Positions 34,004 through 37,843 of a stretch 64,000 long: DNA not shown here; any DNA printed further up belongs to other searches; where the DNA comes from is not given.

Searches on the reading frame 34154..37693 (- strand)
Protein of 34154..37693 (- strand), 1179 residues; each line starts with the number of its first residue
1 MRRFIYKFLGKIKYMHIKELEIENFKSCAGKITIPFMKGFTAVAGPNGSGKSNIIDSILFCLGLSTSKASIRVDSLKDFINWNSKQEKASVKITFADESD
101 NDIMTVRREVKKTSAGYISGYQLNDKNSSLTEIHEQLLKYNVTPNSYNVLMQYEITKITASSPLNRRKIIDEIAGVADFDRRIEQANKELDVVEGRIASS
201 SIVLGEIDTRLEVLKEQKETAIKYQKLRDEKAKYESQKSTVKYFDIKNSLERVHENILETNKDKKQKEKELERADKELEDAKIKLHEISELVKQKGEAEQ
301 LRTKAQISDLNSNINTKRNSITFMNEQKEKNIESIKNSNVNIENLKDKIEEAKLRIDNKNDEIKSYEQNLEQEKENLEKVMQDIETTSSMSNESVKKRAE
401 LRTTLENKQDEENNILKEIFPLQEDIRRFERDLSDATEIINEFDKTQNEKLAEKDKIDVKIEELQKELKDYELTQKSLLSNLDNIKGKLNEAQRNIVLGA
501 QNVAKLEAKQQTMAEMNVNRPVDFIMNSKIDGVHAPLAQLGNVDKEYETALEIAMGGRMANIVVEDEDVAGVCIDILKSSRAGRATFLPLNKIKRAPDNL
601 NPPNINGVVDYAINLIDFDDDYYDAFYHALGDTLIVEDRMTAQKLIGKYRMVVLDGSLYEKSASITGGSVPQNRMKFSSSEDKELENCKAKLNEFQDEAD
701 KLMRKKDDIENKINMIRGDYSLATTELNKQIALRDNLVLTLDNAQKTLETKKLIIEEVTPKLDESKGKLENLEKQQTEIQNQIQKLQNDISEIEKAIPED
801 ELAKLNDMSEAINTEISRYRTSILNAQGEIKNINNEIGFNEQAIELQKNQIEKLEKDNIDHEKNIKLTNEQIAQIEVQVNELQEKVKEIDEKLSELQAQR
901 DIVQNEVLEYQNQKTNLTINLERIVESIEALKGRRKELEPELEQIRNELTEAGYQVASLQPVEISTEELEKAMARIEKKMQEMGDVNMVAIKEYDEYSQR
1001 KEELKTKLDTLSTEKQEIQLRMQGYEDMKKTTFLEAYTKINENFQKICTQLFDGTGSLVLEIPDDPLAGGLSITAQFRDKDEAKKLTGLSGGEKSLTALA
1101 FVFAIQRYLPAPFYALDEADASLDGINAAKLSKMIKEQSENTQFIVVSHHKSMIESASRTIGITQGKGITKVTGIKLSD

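Call 9: search_protein_families(library=pfam, proteins=[window:34154-37693:-])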
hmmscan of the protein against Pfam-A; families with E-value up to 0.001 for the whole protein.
window:34154-37693:- (1179 aa): 6 families
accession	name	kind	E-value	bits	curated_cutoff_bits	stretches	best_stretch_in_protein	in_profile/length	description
PF02463.25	SMC_N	-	5.8e-44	150.6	40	2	16-144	1-134/220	RecF/RecN/SMC N terminal domain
PF06470.18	SMC_hinge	-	1.6e-31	109.5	22.5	1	531-645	2-115/116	SMC proteins Flexible Hinge Domain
PF13476.12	AAA_23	-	6e-11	43.8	27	1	19-279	1-201/201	AAA domain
PF13175.12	AAA_15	-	7.2e-11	42.8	32.1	1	15-394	1-285/374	AAA ATPase domain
PF13304.12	AAA_21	-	1.3e-06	29.2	27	1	40-97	1-65/304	AAA domain, putative AbiEii toxin, Type IV TA system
PF13555.12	AAA_29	-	4.9e-05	23.4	27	1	19-62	3-46/61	P-loop containing region of AAA domain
